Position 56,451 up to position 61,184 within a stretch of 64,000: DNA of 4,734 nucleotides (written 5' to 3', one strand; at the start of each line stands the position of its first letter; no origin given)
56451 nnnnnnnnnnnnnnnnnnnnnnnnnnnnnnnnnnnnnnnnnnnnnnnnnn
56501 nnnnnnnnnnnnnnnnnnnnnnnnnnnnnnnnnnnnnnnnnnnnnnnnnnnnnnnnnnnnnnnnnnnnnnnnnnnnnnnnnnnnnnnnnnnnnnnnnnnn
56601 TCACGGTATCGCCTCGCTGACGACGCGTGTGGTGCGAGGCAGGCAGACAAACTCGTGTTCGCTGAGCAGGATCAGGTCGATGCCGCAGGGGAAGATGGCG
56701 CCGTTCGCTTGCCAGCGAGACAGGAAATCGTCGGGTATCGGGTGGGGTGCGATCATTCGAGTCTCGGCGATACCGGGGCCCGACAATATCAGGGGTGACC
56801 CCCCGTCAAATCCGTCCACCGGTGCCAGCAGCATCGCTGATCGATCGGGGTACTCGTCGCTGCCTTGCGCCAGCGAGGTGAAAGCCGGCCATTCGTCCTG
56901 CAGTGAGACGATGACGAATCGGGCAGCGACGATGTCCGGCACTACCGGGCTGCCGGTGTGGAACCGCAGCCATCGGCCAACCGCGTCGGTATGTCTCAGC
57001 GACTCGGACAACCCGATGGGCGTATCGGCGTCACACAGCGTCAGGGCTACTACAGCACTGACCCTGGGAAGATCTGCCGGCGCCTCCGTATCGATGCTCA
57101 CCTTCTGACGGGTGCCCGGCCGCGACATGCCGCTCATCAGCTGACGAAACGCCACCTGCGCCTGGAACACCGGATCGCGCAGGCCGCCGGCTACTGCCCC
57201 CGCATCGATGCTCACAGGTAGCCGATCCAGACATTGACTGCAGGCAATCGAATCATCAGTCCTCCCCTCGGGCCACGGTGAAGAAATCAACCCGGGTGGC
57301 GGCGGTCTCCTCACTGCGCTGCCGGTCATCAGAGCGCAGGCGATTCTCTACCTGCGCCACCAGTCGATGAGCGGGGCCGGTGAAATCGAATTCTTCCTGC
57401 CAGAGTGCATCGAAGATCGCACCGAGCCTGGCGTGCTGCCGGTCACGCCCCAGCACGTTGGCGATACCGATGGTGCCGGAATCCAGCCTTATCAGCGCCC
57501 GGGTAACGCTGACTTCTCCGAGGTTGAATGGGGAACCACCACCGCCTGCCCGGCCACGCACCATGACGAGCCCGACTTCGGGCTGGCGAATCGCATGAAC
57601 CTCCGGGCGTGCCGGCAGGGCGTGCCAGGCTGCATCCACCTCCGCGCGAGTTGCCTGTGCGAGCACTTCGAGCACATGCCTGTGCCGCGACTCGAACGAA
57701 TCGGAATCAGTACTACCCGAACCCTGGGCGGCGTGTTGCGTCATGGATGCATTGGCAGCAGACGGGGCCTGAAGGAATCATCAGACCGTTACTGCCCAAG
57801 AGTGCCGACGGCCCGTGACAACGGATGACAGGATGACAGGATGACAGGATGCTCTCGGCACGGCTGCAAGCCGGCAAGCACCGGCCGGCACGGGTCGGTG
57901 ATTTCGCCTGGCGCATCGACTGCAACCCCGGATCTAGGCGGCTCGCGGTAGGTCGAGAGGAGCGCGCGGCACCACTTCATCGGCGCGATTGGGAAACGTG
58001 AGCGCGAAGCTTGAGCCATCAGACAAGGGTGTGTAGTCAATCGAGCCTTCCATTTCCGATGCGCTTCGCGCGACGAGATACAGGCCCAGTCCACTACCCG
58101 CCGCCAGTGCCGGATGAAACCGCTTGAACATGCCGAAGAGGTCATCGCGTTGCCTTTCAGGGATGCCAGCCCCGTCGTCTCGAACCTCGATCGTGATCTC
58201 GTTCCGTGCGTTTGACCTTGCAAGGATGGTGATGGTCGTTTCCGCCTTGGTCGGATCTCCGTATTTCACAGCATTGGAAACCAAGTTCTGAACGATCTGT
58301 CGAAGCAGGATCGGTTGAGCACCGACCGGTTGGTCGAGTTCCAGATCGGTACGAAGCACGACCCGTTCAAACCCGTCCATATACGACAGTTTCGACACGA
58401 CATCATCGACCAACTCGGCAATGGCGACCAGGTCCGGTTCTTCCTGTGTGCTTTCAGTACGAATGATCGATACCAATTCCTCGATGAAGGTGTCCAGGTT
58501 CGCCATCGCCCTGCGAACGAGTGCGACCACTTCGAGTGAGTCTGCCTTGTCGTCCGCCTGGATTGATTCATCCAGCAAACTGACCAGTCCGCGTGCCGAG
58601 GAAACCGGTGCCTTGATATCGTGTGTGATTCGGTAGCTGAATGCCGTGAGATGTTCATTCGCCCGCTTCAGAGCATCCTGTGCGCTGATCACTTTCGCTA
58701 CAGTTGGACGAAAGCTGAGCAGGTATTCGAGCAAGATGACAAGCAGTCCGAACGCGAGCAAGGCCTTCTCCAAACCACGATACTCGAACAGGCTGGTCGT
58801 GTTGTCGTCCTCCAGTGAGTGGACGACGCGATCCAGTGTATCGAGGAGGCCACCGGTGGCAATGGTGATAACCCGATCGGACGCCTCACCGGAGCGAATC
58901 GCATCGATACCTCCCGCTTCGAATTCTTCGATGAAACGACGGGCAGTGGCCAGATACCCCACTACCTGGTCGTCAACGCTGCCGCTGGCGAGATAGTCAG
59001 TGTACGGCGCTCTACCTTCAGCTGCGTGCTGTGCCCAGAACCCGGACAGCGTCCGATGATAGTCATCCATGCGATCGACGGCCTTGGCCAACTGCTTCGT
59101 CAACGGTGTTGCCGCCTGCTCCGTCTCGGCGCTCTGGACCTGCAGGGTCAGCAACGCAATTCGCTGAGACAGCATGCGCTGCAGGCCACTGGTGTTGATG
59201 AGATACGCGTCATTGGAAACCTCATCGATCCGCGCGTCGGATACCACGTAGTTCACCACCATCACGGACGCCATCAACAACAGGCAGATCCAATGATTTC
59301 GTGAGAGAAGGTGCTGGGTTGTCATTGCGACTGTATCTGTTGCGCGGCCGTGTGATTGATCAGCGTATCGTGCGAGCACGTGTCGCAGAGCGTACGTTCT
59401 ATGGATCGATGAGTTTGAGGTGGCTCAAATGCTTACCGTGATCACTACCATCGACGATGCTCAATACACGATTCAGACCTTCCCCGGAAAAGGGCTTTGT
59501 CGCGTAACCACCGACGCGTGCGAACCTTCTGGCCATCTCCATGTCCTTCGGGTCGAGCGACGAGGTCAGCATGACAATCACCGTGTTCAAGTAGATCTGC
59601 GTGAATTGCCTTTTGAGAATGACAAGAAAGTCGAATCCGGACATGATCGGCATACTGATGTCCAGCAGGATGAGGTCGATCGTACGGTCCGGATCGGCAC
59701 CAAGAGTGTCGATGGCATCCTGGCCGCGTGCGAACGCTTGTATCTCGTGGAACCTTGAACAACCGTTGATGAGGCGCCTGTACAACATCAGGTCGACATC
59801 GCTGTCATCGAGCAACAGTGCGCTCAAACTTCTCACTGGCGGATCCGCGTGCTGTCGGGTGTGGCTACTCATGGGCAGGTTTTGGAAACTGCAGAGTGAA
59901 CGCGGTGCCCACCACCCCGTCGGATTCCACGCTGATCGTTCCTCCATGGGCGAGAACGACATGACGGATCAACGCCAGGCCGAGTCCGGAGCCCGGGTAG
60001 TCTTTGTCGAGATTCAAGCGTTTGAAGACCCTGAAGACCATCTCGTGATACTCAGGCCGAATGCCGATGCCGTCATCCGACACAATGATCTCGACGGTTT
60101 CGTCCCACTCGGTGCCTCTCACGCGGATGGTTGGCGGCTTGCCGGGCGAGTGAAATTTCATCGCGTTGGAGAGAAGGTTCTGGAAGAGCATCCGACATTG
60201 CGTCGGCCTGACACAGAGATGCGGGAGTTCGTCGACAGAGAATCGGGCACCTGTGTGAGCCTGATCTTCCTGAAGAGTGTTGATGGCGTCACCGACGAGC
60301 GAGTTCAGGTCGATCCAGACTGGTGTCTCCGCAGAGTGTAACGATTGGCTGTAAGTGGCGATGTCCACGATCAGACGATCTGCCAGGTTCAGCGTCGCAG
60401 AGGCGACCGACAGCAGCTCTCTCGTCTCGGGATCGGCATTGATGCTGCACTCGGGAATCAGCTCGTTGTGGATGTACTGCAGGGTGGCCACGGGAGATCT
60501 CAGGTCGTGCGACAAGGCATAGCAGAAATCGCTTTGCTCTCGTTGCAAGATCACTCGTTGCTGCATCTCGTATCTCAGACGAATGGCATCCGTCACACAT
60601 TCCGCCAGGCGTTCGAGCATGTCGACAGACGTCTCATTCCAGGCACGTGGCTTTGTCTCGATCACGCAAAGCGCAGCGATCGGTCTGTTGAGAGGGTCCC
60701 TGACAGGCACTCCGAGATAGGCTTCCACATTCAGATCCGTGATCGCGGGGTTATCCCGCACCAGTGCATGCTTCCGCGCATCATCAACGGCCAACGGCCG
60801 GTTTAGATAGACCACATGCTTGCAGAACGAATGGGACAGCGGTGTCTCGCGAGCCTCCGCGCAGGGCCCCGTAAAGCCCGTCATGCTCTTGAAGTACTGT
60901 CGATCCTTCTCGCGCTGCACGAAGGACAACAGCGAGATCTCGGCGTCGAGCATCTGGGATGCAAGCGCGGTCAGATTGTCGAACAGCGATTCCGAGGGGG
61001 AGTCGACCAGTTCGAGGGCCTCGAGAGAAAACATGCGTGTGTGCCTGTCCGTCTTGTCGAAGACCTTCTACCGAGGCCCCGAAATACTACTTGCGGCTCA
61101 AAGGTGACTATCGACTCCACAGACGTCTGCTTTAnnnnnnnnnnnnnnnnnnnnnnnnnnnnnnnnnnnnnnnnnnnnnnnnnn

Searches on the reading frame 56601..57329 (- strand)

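Call 4: search_protein_families(library=ncbifam, proteins=[window:56601-57329:-])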
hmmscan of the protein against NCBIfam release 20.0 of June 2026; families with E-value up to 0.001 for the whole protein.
window:56601-57329:- (242 aa): 1 family
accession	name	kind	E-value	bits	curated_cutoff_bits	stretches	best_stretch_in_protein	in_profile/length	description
TIGR03292.1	PhnH_redo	equivalog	3.8e-51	173.5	91.5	1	50-235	2-184/184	phosphonate C-P lyase system protein PhnH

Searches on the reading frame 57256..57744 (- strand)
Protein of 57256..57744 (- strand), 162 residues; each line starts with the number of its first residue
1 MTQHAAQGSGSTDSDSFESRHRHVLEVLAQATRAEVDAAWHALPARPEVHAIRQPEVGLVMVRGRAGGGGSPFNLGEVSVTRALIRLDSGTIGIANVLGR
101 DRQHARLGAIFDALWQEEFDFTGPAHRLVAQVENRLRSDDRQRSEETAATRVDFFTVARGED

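Call 4: search_protein_families(library=ncbifam, proteins=[window:57256-57744:-])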
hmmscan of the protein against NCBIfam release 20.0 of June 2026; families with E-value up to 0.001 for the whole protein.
window:57256-57744:- (162 aa): 1 family
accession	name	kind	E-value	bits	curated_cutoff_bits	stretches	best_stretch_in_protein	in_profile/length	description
TIGR03293.1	PhnG_redo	equivalog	6e-46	156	89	1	20-161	3-144/144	phosphonate C-P lyase system protein PhnG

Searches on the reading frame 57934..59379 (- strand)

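Call 5: search_protein_families(library=pfam, proteins=[window:57934-59379:-])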
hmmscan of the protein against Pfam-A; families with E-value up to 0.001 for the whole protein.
window:57934-59379:- (481 aa): 4 families
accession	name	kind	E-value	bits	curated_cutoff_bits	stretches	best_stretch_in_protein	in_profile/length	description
PF02518.31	HATPase_c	-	2.4e-21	76.7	26.4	1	356-464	3-109/111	Histidine kinase-, DNA gyrase B-, and HSP90-like ATPase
PF13675.11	PilJ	-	2.2e-08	34.6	26.6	1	54-112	6-62/114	Type IV pili methyl-accepting chemotaxis transducer N-term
PF13581.12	HATPase_c_2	-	4.5e-06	27.1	27.4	1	361-444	34-113/127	Histidine kinase-like ATPase domain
PF00512.31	HisKA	-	0.0007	20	26.9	0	246-303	4-58/66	His Kinase A (phospho-acceptor) domain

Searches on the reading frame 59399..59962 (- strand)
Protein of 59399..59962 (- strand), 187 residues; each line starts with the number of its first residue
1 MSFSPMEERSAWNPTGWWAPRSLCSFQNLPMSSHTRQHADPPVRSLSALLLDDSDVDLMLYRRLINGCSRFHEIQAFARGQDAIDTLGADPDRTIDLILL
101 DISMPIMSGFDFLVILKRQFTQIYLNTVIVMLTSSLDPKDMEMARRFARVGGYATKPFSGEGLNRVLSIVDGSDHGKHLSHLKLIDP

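Call 5: search_protein_families(library=pfam, proteins=[window:59399-59962:-])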
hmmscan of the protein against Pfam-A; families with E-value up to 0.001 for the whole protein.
window:59399-59962:- (187 aa): 1 family
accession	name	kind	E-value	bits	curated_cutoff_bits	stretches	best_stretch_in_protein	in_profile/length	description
PF00072.30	Response_reg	-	1.3e-12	48.3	30.2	1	49-163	2-106/111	Response regulator receiver domain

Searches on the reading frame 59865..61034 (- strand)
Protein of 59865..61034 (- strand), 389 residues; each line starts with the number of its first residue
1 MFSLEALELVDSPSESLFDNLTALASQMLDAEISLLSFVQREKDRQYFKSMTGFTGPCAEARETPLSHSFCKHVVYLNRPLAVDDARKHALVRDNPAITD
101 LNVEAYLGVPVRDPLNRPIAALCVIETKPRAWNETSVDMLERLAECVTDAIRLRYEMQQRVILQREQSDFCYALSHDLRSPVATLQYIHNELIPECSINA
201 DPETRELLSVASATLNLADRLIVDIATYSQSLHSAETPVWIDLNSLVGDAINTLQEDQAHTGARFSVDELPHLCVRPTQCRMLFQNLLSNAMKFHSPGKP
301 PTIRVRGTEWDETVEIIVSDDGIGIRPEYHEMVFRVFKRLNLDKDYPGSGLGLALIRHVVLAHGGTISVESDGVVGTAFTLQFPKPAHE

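Call 5: search_protein_families(library=pfam, proteins=[window:59865-61034:-])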
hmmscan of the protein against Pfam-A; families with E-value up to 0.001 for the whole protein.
window:59865-61034:- (389 aa): 5 families
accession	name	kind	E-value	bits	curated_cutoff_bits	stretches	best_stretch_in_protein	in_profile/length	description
PF02518.31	HATPase_c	-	7.1e-23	81.6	26.4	1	278-386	4-110/111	Histidine kinase-, DNA gyrase B-, and HSP90-like ATPase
PF13185.12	GAF_2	-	3.4e-11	44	28.6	1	15-151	5-135/136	GAF domain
PF01590.32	GAF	-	3.5e-10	41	22.4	1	15-145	3-127/133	GAF domain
PF00512.31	HisKA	-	4.4e-05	23.9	26.9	1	167-230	2-62/66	His Kinase A (phospho-acceptor) domain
PF13581.12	HATPase_c_2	-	0.00015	22.2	27.4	1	287-360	39-109/127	Histidine kinase-like ATPase domain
